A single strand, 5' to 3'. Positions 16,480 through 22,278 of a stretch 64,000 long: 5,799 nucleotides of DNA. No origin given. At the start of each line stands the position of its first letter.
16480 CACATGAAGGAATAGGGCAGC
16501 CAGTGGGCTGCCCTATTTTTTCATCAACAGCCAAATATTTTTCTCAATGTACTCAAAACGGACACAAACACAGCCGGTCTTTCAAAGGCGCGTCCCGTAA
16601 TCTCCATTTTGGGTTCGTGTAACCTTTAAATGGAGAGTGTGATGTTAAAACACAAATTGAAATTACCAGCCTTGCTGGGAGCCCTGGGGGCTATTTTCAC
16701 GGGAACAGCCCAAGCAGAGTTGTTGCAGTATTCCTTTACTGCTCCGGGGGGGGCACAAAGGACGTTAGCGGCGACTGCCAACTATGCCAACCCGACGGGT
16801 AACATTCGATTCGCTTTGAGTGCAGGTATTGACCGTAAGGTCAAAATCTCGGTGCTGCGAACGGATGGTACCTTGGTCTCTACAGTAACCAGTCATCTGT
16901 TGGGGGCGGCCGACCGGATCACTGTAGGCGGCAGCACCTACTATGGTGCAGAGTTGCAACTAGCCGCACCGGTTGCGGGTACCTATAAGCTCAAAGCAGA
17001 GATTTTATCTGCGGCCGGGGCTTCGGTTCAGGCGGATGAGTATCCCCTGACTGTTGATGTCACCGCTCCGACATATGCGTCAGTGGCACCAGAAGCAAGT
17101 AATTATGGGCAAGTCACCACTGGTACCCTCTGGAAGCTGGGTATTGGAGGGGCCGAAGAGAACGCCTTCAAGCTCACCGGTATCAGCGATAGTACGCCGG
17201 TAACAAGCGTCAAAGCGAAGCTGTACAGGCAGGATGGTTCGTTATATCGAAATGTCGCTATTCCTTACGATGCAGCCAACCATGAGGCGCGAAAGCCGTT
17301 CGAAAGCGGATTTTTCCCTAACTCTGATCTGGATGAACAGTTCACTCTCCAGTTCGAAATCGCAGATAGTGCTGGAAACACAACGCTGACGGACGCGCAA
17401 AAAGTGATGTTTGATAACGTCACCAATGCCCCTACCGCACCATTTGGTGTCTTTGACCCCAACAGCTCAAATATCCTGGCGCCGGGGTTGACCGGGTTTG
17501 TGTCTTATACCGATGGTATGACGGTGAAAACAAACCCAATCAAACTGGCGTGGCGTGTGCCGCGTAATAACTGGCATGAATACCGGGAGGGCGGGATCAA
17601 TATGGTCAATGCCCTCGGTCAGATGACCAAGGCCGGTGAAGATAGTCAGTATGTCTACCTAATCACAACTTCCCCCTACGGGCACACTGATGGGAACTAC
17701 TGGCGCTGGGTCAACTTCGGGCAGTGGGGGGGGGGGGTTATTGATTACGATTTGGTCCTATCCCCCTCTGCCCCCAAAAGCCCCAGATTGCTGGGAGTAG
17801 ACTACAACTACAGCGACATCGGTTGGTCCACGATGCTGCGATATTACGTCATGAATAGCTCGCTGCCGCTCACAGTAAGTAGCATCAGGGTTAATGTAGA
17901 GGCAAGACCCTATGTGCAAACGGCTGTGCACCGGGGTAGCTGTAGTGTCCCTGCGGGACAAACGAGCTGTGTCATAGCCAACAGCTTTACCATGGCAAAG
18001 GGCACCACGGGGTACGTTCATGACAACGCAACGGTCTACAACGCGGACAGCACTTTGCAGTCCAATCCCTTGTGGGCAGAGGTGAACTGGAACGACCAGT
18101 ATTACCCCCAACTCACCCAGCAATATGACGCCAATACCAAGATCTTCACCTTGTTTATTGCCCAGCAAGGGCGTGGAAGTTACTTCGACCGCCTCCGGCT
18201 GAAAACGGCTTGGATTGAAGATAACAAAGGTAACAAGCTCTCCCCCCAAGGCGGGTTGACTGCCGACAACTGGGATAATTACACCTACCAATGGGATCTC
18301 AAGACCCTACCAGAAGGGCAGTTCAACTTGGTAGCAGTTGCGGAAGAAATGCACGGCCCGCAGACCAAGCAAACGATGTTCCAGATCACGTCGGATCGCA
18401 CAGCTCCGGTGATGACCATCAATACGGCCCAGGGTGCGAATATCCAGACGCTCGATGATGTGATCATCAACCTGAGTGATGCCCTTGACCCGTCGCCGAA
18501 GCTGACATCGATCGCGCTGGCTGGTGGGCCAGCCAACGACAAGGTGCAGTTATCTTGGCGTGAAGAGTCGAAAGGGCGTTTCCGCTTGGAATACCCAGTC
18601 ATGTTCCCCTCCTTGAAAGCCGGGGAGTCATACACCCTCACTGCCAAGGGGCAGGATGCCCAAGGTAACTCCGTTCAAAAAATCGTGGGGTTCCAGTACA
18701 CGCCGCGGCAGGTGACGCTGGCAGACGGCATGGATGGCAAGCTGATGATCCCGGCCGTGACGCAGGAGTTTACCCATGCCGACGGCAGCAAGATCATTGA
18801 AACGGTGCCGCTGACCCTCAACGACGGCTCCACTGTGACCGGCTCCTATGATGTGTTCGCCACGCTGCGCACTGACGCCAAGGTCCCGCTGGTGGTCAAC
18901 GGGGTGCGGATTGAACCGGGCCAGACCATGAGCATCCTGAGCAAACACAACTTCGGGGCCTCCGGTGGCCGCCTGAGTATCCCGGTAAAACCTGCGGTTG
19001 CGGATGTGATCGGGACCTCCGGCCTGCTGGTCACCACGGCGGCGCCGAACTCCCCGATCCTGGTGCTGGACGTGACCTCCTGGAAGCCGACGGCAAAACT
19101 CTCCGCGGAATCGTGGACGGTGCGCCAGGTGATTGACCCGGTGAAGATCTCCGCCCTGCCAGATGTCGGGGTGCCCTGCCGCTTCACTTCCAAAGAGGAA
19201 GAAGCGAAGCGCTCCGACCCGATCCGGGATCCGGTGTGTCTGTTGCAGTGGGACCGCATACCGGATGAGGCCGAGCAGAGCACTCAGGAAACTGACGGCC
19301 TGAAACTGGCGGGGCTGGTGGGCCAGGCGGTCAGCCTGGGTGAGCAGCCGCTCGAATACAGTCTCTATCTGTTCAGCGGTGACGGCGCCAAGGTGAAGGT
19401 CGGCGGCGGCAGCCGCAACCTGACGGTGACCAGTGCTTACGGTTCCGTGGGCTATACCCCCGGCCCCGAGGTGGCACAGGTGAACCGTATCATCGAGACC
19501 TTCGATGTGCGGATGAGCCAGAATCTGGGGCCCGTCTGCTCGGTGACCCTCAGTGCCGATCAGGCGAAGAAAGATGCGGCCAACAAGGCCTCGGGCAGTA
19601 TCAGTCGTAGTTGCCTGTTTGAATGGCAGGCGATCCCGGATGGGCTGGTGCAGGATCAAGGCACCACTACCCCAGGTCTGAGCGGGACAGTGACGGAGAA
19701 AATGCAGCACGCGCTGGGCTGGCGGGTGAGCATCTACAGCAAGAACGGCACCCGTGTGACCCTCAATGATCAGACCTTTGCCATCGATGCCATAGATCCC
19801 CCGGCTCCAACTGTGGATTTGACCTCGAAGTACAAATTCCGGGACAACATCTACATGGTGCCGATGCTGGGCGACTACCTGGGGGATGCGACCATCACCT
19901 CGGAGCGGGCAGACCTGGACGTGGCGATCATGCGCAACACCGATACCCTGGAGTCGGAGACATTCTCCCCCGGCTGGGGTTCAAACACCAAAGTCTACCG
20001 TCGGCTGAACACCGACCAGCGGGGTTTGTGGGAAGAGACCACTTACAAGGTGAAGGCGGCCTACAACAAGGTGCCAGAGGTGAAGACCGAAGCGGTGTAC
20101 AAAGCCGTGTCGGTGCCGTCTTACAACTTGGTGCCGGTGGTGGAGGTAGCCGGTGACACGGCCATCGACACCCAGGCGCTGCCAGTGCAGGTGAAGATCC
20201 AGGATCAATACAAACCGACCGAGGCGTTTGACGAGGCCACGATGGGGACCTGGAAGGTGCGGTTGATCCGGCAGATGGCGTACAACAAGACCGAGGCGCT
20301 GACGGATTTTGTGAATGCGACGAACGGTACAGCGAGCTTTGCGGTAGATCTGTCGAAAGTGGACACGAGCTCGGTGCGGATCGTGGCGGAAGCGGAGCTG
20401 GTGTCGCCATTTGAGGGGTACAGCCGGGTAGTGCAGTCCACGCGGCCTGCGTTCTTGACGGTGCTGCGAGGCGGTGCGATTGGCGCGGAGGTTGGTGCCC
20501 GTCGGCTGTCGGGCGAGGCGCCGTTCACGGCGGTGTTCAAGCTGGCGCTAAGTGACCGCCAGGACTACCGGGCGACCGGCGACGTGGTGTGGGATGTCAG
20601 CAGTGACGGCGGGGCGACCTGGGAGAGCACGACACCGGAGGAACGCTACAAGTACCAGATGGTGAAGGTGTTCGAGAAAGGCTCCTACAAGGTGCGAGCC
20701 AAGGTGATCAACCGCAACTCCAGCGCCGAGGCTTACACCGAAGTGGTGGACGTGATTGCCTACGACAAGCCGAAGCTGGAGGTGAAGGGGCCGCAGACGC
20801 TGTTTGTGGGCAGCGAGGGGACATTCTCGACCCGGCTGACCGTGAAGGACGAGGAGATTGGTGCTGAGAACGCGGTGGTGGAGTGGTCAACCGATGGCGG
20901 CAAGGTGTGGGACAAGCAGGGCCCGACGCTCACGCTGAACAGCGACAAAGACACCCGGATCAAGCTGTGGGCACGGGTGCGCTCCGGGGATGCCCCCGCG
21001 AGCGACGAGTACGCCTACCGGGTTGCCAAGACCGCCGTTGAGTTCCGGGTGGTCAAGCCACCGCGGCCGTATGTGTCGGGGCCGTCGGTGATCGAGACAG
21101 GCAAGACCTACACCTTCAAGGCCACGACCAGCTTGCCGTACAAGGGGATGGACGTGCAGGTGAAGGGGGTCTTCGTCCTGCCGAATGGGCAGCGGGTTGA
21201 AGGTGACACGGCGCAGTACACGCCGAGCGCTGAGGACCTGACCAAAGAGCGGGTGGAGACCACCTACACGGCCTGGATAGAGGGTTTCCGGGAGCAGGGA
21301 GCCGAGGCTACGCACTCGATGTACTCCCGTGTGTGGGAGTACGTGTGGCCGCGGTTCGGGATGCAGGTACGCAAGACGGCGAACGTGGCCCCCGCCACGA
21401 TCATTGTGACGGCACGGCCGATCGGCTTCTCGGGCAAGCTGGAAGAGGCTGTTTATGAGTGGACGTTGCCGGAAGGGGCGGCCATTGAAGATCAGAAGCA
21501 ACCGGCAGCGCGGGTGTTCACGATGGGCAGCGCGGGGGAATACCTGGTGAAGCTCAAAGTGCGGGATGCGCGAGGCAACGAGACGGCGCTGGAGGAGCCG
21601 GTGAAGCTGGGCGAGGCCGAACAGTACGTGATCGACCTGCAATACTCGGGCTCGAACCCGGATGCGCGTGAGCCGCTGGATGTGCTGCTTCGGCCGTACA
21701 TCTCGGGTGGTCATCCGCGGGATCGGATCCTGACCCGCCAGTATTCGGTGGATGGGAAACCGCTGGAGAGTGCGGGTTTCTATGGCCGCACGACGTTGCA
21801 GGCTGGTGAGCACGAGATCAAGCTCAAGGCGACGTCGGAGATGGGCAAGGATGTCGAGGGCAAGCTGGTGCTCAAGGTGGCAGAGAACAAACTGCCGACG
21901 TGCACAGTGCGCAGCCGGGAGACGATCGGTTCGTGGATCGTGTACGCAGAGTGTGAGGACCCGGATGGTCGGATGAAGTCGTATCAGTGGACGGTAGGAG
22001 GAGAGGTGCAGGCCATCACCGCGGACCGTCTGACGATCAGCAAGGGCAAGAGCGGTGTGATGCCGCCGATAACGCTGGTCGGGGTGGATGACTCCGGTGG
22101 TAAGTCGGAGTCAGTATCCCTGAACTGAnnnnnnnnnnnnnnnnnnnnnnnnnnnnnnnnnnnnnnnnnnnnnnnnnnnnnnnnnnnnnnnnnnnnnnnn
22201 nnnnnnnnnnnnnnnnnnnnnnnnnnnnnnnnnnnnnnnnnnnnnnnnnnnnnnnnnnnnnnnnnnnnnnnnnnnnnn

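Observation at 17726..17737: Long poly-G tracts (G12 in adhesin A, G10 in an ICE gene) are candidate phase-variation switches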

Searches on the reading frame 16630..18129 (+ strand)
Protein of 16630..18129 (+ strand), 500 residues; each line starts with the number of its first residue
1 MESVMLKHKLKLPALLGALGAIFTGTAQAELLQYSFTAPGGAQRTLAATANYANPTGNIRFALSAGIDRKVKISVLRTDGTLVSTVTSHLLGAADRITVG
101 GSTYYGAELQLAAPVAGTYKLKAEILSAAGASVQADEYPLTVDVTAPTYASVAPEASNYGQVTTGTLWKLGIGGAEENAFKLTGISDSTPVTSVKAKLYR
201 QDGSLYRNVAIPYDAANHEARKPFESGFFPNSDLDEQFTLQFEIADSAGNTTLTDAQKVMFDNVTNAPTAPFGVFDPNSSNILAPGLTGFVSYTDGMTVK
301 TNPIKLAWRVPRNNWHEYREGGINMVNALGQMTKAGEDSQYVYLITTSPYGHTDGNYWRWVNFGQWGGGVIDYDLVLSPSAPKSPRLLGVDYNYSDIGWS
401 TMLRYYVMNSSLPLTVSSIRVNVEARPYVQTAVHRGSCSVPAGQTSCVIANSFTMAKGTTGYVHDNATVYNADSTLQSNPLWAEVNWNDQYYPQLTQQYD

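Call 43: find_homologous_proteins(query=window:16630-18129:+, max_evalue=1e-30)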
Query window:16630-18129:+ (500 aa): 13 proteins with E <= 1e-30 among 8000 candidates.
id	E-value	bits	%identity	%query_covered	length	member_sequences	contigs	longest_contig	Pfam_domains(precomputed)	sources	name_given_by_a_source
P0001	1.2e-181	623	58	96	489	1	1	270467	PF12245.15,PF13752.13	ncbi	ncbi:DUF4165 domain-containing protein (plasmid) [Vibrio alginolyticus]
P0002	2.5e-170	586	54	96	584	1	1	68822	PF13750.13,PF12245.15,PF13752.13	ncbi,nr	ncbi:MAG: DUF4165 domain-containing protein, partial [Pseudomonadota bacterium]|nr:DUF4165 domain-co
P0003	6.7e-142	492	48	95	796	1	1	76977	PF13750.13,PF12245.15,PF13752.13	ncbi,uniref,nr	ncbi:Ig-like domain-containing protein [uncultured Photobacterium sp.]|uniref:Ig-like domain-contain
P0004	1.5e-133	464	72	54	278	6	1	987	PF12245.15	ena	-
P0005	1.6e-130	455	44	99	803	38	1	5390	PF13750.13,PF12245.15,PF13752.13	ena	-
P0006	1.8e-128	448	44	95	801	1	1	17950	PF13750.13,PF12245.15,PF13752.13,PF19077.7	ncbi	-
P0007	5.1e-116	407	42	99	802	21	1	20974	PF13750.13,PF12245.15,PF13752.13,PF19077.7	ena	-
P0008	9.5e-112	393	83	40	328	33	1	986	PF13750.13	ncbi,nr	ncbi:hypothetical protein PQF19_004782, partial [Salmonella enterica subsp. enterica serovar Typhimu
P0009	9.2e-80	287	35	95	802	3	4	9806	PF13750.13,PF12245.15,PF13752.13,PF19077.7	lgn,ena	-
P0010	1.4e-76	277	67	39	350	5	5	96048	PF03374.20,PF12245.15,PF13752.13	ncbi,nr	ncbi:DUF4165 domain-containing protein [Escherichia coli]|nr:DUF4165 domain-containing protein [Esch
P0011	1.9e-65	240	53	41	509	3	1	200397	PF13750.13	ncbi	ncbi:Ig-like domain-containing protein [Aeromonas enteropelogenes]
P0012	2.5e-59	220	34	92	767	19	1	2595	PF13750.13,PF12245.15,PF13752.13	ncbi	ncbi:MAG: DUF4165 domain-containing protein, partial [Aeromonas sp.]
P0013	3.8e-39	153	73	21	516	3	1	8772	PF02624.22,PF18381.8,PF13752.13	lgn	-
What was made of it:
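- Tried and rejected: Homology search. find_homologous_proteins with the first 500 aa returned only distant relatives, because of its candidate cap (call 43).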

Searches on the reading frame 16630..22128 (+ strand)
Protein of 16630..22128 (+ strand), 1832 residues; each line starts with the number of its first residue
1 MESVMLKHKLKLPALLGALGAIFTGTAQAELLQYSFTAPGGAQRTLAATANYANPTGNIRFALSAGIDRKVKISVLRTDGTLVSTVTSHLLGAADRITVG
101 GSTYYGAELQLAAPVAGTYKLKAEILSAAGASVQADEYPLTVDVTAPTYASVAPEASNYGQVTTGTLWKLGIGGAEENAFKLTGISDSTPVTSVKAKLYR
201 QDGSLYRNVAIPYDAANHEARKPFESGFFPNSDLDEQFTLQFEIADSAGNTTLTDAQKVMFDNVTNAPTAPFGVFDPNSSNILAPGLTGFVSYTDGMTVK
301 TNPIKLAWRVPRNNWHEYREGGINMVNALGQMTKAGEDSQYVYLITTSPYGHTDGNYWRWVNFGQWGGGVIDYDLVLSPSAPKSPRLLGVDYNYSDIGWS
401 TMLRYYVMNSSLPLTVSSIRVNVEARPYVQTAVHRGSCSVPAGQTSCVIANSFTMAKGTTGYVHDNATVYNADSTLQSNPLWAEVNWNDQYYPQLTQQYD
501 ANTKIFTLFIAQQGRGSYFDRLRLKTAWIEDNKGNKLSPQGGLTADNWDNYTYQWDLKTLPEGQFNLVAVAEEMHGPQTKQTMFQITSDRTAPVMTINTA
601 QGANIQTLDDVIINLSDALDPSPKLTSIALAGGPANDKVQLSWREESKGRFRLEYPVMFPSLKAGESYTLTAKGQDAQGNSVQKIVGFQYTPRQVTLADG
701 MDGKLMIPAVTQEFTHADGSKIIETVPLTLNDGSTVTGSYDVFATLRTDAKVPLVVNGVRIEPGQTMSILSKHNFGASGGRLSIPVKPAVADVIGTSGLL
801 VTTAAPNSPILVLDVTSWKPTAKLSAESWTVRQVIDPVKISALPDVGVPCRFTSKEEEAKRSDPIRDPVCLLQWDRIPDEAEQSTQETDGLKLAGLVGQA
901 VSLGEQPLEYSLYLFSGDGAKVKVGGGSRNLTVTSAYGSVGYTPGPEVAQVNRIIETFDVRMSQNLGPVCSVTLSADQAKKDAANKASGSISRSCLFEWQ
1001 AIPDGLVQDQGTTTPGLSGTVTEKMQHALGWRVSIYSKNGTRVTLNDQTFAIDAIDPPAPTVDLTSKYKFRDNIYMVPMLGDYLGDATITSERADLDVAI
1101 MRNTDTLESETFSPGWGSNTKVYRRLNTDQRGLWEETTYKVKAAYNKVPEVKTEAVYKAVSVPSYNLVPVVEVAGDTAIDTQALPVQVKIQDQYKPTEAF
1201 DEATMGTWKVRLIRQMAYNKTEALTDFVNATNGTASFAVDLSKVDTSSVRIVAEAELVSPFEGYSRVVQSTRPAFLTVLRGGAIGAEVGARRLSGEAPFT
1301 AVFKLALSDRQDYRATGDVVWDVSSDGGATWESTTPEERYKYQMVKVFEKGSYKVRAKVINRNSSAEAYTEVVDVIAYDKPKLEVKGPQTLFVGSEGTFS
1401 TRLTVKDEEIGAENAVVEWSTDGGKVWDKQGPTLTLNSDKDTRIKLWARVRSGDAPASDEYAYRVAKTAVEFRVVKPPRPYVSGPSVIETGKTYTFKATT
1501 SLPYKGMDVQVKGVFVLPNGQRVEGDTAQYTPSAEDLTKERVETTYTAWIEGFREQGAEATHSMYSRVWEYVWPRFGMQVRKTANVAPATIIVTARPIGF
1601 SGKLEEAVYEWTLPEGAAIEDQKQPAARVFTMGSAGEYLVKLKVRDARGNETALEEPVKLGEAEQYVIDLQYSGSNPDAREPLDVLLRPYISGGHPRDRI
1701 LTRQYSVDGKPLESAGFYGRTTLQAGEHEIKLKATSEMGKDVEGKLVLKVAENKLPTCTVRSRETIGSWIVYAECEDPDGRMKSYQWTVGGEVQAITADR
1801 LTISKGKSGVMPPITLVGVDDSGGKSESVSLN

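Call 8: search_protein_families(library=pfam, proteins=[window:16630-22128:+], max_evalue=0.01)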
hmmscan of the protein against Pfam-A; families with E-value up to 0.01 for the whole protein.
window:16630-22128:+ (1832 aa): 7 families
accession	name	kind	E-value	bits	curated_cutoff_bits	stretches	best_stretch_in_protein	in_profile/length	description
PF13750.12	Big_3_3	-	1.5e-57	194.1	27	1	550-701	2-157/157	Bacterial Ig-like domain (group 3)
PF13752.12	DUF4165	-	2.8e-48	163.3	25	1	27-145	1-121/121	Domain of unknown function (DUF4165)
PF12245.14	Big_3_2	-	1.9e-40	138.3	23.3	1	146-263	1-122/122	Bacterial Ig-like domain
PF00801.26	PKD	-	6.5e-11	42.5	23.5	1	1586-1653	4-74/80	PKD domain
PF22352.2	K319L-like_PKD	-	0.00016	22.1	27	0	1606-1651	28-75/84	K319L-like, PKD domain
PF19077.6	Big_13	-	0.00028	21.8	27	0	232-262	71-101/102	Bacterial Ig-like domain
PF18911.6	PKD_4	-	0.0049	17.3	27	0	1605-1653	33-77/85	PKD domain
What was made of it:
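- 16630..22128 (+): Gene for the giant secreted Ig-like ('Big') protein, a homologue of orf1832 of IncA/C plasmids. The annotated start in relatives is at 16642. Domains are a signal peptide, DUF4165, Big_3_2, Big_3_3 and PKD. Pfam domains in call 8.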

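Call 56: find_encoding_contigs(protein=window:16642-22128:+, flank=1000, max_places=10)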
Protein window:16642-22128:+ (1828 aa): no gene with exactly this product is on record in the collection.

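Call 58: list_cluster_members(proteins=[L001:1643-7126:+, L003:1643-7126:+, L004:1643-7126:+, L006:1643-7126:+, L009:1637-7120:+, window:16630-22125:+, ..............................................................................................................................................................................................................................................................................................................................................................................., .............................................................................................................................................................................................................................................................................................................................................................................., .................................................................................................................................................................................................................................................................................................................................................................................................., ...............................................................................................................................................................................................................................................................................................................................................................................])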
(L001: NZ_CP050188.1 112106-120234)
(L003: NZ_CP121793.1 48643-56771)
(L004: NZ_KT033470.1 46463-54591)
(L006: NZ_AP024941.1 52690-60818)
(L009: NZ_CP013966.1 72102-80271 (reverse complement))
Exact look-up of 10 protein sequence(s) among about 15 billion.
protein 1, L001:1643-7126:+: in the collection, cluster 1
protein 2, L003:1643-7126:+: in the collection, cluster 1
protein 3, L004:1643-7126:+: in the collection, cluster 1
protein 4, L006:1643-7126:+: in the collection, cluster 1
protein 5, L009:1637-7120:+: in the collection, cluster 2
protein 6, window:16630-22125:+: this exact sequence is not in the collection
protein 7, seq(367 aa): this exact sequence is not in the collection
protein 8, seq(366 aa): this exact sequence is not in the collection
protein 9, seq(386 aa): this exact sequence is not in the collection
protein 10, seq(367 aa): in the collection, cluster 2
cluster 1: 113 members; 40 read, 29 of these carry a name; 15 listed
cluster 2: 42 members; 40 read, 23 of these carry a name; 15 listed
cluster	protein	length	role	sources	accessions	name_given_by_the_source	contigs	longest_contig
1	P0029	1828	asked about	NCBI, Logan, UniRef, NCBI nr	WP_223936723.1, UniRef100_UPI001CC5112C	Ig-like domain-containing protein [Aeromonas caviae] | Ig-like domain-containing protein n=2 Tax=Gammaproteobacteria TaxID=1236 ...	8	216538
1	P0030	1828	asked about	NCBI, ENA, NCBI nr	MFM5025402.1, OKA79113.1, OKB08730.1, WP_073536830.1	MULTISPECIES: Ig-like domain-containing protein [Aeromonas] | Ig-like domain-containing protein [Aeromonas salmonicida]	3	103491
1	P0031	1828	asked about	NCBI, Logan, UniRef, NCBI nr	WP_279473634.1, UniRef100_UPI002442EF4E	Ig-like domain-containing protein [Aeromonas caviae] | Ig-like domain-containing protein n=1 Tax=Aeromonas caviae TaxID=648 RepID=UPI002442EF4E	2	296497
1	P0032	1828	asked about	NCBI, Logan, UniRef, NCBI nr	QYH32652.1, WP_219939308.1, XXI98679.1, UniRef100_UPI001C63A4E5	Ig-like domain-containing protein [Aeromonas salmonicida] | Ig-like domain-containing protein n=1 Tax=Aeromonas salmonicida TaxID=645 ...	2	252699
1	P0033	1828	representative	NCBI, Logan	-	-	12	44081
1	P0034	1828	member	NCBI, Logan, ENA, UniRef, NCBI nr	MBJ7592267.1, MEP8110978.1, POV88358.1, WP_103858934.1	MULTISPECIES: Ig-like domain-containing protein [Aeromonas] | Ig-like domain-containing protein n=1 Tax=Aeromonas TaxID=642 RepID=UPI000CDDC183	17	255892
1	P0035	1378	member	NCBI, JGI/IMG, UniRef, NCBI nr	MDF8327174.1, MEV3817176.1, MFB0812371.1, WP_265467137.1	Ig-like domain-containing protein [Aeromonas salmonicida] | Ig-like domain-containing protein n=2 Tax=Aeromonadaceae TaxID=84642 RepID=UPI0022407CE6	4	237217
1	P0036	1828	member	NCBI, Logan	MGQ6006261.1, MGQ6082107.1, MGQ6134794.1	Ig-like domain-containing protein [Serratia sp. IR-2025]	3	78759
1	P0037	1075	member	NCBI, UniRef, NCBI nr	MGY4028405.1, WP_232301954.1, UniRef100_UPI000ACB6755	hypothetical protein ACW5WQ_21070 [Aeromonas rivuli] | hypothetical protein n=1 Tax=Aeromonas rivuli TaxID=648794 RepID=UPI000ACB6755 | hypothetical protein [Aeromonas rivuli]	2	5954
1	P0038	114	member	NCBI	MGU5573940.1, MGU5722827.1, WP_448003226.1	hypothetical protein, partial [Aeromonas hydrophila]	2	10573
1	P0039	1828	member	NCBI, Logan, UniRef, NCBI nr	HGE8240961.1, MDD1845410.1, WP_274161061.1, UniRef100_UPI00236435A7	Ig-like domain-containing protein [Aeromonas veronii] | Ig-like domain-containing protein n=1 Tax=Aeromonas veronii TaxID=654 RepID=UPI00236435A7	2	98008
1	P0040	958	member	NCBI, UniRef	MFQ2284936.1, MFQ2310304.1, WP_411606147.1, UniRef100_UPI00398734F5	Ig-like domain-containing protein, partial [Aeromonas dhakensis] | Ig-like domain-containing protein n=1 Tax=Aeromonas dhakensis TaxID=196024 ...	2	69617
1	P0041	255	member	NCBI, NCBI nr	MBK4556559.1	hypothetical protein JJP97_23205 [Enterobacter hormaechei] | hypothetical protein [Enterobacter hormaechei]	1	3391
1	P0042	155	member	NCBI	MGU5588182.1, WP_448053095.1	hypothetical protein ACV1EI_25015, partial [Aeromonas hydrophila]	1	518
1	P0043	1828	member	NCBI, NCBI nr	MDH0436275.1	Ig-like domain-containing protein [Aeromonas caviae]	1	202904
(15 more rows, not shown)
